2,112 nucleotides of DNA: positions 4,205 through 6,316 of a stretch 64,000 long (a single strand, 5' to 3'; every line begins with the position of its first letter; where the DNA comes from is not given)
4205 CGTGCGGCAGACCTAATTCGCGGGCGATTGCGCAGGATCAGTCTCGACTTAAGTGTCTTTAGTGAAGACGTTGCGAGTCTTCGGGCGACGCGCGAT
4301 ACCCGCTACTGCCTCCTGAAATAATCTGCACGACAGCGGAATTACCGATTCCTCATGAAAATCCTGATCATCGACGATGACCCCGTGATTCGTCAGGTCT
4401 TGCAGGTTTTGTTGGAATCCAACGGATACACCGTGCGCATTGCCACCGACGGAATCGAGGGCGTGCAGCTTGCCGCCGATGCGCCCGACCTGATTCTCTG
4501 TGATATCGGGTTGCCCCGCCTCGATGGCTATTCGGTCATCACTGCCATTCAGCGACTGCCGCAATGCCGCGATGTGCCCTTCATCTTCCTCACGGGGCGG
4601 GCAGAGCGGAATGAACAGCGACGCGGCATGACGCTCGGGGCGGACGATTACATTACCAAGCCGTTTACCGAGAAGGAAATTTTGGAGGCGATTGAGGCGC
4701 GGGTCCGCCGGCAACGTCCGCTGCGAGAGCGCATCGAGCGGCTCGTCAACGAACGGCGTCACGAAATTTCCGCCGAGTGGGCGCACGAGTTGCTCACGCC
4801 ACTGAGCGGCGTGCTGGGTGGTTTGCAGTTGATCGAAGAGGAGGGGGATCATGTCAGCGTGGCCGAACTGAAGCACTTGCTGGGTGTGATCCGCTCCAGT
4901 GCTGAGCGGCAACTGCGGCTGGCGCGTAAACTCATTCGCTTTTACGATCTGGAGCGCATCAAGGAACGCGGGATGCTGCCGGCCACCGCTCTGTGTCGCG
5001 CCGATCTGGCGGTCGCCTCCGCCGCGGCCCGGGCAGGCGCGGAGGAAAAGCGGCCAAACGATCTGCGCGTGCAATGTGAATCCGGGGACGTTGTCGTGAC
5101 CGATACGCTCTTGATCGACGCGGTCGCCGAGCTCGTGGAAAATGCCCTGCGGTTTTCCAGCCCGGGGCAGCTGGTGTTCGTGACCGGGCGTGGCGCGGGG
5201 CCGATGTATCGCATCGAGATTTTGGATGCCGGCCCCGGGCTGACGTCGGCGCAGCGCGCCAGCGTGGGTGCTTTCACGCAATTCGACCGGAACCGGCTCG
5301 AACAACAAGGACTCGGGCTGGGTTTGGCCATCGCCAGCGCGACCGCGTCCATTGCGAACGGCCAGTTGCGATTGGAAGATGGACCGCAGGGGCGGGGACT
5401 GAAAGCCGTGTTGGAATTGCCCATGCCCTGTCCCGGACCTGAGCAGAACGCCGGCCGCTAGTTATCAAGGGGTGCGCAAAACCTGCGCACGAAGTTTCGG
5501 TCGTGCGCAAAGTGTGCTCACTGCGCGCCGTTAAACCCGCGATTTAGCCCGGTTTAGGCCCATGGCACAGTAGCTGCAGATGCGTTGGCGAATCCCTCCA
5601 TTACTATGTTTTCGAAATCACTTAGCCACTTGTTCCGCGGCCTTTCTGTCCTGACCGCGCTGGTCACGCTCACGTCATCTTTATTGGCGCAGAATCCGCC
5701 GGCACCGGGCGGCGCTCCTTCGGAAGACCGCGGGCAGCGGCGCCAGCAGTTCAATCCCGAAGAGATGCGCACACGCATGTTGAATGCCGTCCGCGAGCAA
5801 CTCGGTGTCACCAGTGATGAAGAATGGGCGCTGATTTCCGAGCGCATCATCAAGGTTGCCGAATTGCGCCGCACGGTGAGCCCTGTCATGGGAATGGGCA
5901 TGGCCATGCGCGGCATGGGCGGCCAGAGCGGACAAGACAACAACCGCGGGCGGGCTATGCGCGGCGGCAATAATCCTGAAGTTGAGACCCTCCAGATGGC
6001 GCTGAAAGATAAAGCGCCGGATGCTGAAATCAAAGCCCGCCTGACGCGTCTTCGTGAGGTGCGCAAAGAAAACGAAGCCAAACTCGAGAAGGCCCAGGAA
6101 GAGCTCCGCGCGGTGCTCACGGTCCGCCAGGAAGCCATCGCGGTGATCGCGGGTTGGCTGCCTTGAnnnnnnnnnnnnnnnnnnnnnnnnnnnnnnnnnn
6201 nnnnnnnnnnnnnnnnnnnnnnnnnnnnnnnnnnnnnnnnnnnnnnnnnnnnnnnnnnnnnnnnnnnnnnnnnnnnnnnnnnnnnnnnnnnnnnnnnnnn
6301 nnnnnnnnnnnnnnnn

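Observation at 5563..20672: Sigma-54 promoter at the 5' end and a PilS/PilR-type (NtrB/NtrC-like) two-component pair at the 3' end of the same gene array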

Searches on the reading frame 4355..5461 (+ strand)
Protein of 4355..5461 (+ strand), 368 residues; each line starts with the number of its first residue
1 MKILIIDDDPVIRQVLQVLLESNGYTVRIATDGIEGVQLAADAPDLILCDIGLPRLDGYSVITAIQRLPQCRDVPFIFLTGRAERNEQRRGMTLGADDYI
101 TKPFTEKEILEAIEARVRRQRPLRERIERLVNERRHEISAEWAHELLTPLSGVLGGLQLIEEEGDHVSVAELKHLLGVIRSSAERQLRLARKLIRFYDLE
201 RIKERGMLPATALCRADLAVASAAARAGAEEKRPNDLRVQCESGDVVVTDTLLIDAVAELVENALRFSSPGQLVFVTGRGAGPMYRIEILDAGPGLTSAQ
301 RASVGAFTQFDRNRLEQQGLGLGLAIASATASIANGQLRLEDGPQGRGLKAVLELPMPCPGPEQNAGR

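Call 4: search_protein_families(library=pfam, proteins=[window:4355-5461:+], max_evalue=0.01)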
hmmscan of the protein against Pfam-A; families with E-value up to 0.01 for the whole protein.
window:4355-5461:+ (368 aa): 4 families
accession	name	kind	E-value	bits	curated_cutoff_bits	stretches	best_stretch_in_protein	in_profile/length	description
PF00072.30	Response_reg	-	1.2e-27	96.7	30.2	1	3-114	1-111/111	Response regulator receiver domain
PF02518.31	HATPase_c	-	1.2e-12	48.7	26.4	1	252-357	5-109/111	Histidine kinase-, DNA gyrase B-, and HSP90-like ATPase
PF00512.31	HisKA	-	5.9e-09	36.3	26.9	1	136-200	3-64/66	His Kinase A (phospho-acceptor) domain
PF21524.3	SAMD1_WH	-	0.0062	17.1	24.5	0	108-147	2-41/63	SAM domain-containing protein 1, WH domain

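Call 29: search_protein_families(library=ncbifam, proteins=[window:4355-5461:+], max_evalue=0.001)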
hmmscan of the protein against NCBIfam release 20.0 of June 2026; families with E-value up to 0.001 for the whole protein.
window:4355-5461:+ (368 aa): 133 families (the best 25 are shown)
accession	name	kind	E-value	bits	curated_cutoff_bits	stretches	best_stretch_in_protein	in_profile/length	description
NF011874.0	PRK15347.1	equivalog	7.1e-32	110.4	852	2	1-119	691-812/921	two component system sensor kinase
TIGR02154.1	PhoB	equivalog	7.9e-28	97.3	296.2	1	2-125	4-128/226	phosphate regulon transcriptional regulator PhoB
NF045944.1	ResRegRpaBCyano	equivalog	8.2e-28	97.3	330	1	4-125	1-120/229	response regulator transcription factor RpaB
NF053854.1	RespRegPhoBBctds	equivalog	2e-26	92.8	270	1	3-123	1-121/225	two-component system response regulator PhoB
NF040689.1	MtrAB_MtrA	equivalog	4.5e-26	91.5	300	1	3-142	1-142/219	MtrAB system response regulator MtrA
TIGR02956.1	TMAO_torS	equivalog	1.2e-25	89.8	676.5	2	140-359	469-684/967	TMAO reductase system sensor histidine kinase/response regulator TorS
NF008099.0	PRK10841.1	equivalog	4.4e-25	87.6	920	2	1-121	825-944/949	two-component system sensor histidine kinase RcsC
NF040534.1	resp_reg_YycF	equivalog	8.1e-25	87.4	340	1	2-124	2-122/231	response regulator YycF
NF041733.1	resp_reg_CseB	equivalog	1.9e-24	86.3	350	1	2-126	2-124/228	two-component system response regulator CseB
NF008296.0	PRK11083.1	equivalog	2e-23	83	273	1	2-124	5-125/228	two-component system response regulator CreB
NF033120.0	vanR_FM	exception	4.2e-23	82.2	460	1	2-125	5-126/231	vancomycin resistance response regulator transcription factor, VanR-F/VanR-M family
NF047465.1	hybrid_HK_LvrA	exception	5.2e-23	81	1200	1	2-203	469-668/819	hybrid histidine kinase/response regulator LvrA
NF008318.0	PRK11107.1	equivalog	6.6e-23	80.7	890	2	1-132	668-800/920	two-component sensor histidine kinase BarA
NF007546.0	PRK10161.1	equivalog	2.6e-22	79.5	471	1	2-123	4-126/229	phosphate response regulator transcription factor PhoB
TIGR01387.1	cztR_silR_copR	subfamily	5.1e-22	78.6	279.2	1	3-126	1-123/218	heavy metal response regulator transcription factor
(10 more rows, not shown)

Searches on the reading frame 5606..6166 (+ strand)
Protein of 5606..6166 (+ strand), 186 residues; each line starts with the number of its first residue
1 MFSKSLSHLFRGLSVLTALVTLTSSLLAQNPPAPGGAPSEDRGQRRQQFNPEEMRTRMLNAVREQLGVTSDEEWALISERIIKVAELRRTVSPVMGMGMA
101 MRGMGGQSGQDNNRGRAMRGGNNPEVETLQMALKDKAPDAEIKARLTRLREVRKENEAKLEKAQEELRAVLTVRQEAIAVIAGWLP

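Call 4: search_protein_families(library=pfam, proteins=[window:5606-6166:+], max_evalue=0.01)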
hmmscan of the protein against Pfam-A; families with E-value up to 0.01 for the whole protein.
window:5606-6166:+ (186 aa): 0 families

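Call 29: search_protein_families(library=ncbifam, proteins=[window:5606-6166:+], max_evalue=0.001)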
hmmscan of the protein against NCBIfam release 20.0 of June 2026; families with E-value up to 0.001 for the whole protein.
window:5606-6166:+ (186 aa): 0 families

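Call 30: search_protein_families(library=pfam, proteins=[window:5606-6166:+], max_evalue=10)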
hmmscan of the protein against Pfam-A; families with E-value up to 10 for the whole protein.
window:5606-6166:+ (186 aa): 1 family
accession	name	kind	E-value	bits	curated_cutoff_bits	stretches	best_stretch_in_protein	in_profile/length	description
PF09090.17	MIF4G_like_2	-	0.07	13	22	1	124-165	12-53/263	MIF4G like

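Call 31: find_homologous_proteins(query=window:5606-6166:+, max_evalue=0.00001)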
Query window:5606-6166:+ (186 aa): 352 proteins with E <= 0.00001 among 618 candidates; the best 120 are listed.
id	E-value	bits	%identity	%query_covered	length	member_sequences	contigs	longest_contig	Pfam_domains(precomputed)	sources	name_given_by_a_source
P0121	4.4e-112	389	100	100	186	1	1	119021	-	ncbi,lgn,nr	ncbi:MAG: hypothetical protein HZA31_07155 [Opitutae bacterium]|nr:hypothetical protein [Opitutae ba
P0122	1.0e-47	180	55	96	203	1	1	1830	-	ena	-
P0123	1.2e-46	176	57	79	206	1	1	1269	-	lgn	-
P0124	1.5e-46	176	57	93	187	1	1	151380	-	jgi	-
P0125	2.9e-46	175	54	98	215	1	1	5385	-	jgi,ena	-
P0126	3.2e-46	175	57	88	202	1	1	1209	-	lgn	-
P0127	3.3e-46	175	51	98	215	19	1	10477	-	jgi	jgi:hypothetical protein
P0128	3.5e-46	175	58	97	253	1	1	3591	-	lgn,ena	-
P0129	5.4e-46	174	52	98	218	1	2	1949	-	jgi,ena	jgi:hypothetical protein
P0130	6.6e-46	174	51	99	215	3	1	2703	-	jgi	-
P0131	1.2e-45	173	49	98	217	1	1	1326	-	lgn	-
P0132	2.1e-45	172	52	98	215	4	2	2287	-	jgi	-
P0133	3.9e-45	172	54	96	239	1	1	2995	-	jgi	jgi:hypothetical protein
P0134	6.2e-45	171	51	96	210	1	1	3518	-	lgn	-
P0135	8.6e-45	170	50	98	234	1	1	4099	-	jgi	jgi:hypothetical protein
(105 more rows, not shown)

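Call 33: search_solved_structures(query=A2, max_evalue=10, show_alignments=2)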
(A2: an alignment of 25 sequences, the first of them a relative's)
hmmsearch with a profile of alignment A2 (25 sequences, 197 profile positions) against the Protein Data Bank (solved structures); distinct sequences matched with E-value up to 10: 9.
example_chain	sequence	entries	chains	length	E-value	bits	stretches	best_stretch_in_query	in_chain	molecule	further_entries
22mm_E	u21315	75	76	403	0.53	13.3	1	132-186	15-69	Proteasome 26S subunit, ATPase 6 | 26S protease regulatory subunit 10B | 26S proteasome regulatory subunit 10B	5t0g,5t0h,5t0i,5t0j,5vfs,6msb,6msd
6epc_L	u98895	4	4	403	0.53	13.3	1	132-186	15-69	Proteasome 26S subunit, ATPase 6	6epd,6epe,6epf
9szv_E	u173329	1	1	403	0.53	13.3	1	132-186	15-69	26S proteasome regulatory subunit 10B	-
5vgz_E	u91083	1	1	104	0.72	12.9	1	150-186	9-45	26S proteasome regulatory subunit 10B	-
5m32_f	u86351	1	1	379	0.84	12.6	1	135-186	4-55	26S protease regulatory subunit 10B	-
12bm_E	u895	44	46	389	0.87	12.6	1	135-186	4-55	26S protease regulatory subunit 10B | 26S proteasome regulatory subunit 10B | RPT4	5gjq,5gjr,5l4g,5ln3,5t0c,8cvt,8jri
7etr_A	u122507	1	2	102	1.6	11.7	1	150-169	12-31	Transcriptional regulator CopG family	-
6iya_A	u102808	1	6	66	2.3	11.2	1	150-170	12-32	Transcriptional regulator CopG family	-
1iy8_A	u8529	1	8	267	3.6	10.6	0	111-155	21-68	LEVODIONE REDUCTASE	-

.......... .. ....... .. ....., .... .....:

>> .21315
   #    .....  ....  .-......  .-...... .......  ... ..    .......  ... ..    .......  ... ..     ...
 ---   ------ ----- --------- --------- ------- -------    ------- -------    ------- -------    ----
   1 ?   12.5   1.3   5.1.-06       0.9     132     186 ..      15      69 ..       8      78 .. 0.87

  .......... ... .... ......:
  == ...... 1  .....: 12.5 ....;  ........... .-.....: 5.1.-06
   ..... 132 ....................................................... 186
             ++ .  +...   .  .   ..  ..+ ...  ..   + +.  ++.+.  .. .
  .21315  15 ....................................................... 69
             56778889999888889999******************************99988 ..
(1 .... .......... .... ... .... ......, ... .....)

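Call 39: predict_structure(alignment_id=A2)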
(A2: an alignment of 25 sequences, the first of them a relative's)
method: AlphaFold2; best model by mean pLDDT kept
length: 186 residues; sequences in the alignment: 25
mean_pLDDT: 76.8   pTM: 0.60
mean pLDDT of the five models: 76.8, 76.7, 76.3, 75.3, 73.1
residues with pLDDT >= 90: 96; 70-90: 13; 50-70: 51; < 50: 26
segments of 3 or more residues with pLDDT < 50: 28-33, 104-118
pLDDT, mean of each block of 10 residues (from residue 1): 55 59 52 51 65 92 95 96 92 59 47 47 85 97 96 94 96 95 91
secondary structure, 60 per line:
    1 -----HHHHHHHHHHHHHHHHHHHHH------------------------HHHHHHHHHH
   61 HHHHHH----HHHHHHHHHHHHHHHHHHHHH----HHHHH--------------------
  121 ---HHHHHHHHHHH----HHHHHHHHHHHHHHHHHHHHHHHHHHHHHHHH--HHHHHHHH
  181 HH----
elements in order: H6-26 H51-66 H71-91 H96-100 H124-134 H139-170 H173-182

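Call 43: fold_search(model_id=the predicted structure, library=pdb)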
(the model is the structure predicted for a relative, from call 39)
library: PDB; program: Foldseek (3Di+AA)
matches with E <= 10: 104; with E <= 0.001: 0
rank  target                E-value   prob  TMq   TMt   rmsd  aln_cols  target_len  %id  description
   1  7tad_C                7.1e-01  0.60  0.34  0.31   7.9       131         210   17  CryoEM structure of the (NPR1)2-(TGA3)2 complex (released 2022-03-16)
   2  9div_E                8.0e-01  0.35  0.31  0.40   7.4       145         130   16  The crystal structure of de novo designed ChuA binding protein C8 (released 2025-05-21)
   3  8i7o_D4               1.5e+00  0.18  0.25  0.33  19.0       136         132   15  In situ structure of axonemal doublet microtubules in mouse sperm with 16-nm repeat (released 2023-10-11)
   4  3qne                  1.5e+00  0.57  0.30  0.14   7.3       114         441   15  Candida albicans seryl-tRNA synthetase (released 2011-08-03)
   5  6pfv_E                2.0e+00  0.08  0.20  0.23  18.5       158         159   15  Structure of S. venezuelae RisG-WhiG-c-di-GMP complex: orthorhombic crystal form (released 2019-11-13)
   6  5f5p_A                2.1e+00  0.14  0.30  0.30  12.1       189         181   16  Molecular Basis for Shroom2 Recognition by Rock1 (released 2016-10-19)
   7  8uua_v                2.1e+00  0.07  0.13  0.07  13.8       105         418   17  Cryo-EM structure of the Listeria innocua 50S ribosomal subunit in complex with HflXr (structure III) (released 2024-02-28)
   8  3k29                  2.2e+00  0.23  0.29  0.32  12.0       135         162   13  Structure of a putative YscO homolog CT670 from Chlamydia trachomatis (released 2009-10-13)
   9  3qo5                  2.8e+00  0.41  0.31  0.15   5.0       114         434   15  Crystal Structure of the seryl-tRNA synthetase from Candida albicans (released 2011-08-03)
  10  7zke_E                2.8e+00  0.06  0.20  0.04  15.2       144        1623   14  Mot1:TBP:DNA - pre-hydrolysis state (released 2023-04-26)
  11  7vvu_V                2.8e+00  0.06  0.16  0.26  18.0       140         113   15  NuA4 HAT module bound to the nucleosome (released 2022-08-10)
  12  3qo7                  3.0e+00  0.35  0.30  0.14   7.3       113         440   15  Crystal structure of the seryl-tRNA synthetase from Candida albicans (released 2011-08-03)
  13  8i21_A                3.0e+00  0.14  0.26  0.21  12.7       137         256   12  Cryo-EM structure of 6-subunit Smc5/6 arm region (released 2024-06-26)
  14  8i7r_D5               3.0e+00  0.12  0.25  0.34  19.1       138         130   14  In situ structure of axonemal doublet microtubules in mouse sperm with 48-nm repeat (released 2023-10-11)
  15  9baa_B                3.0e+00  0.07  0.18  0.07  13.2       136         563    9  Cryo-EM structure of the ABC transporter PCAT1 bound with Mg_class_1 (released 2024-10-30)
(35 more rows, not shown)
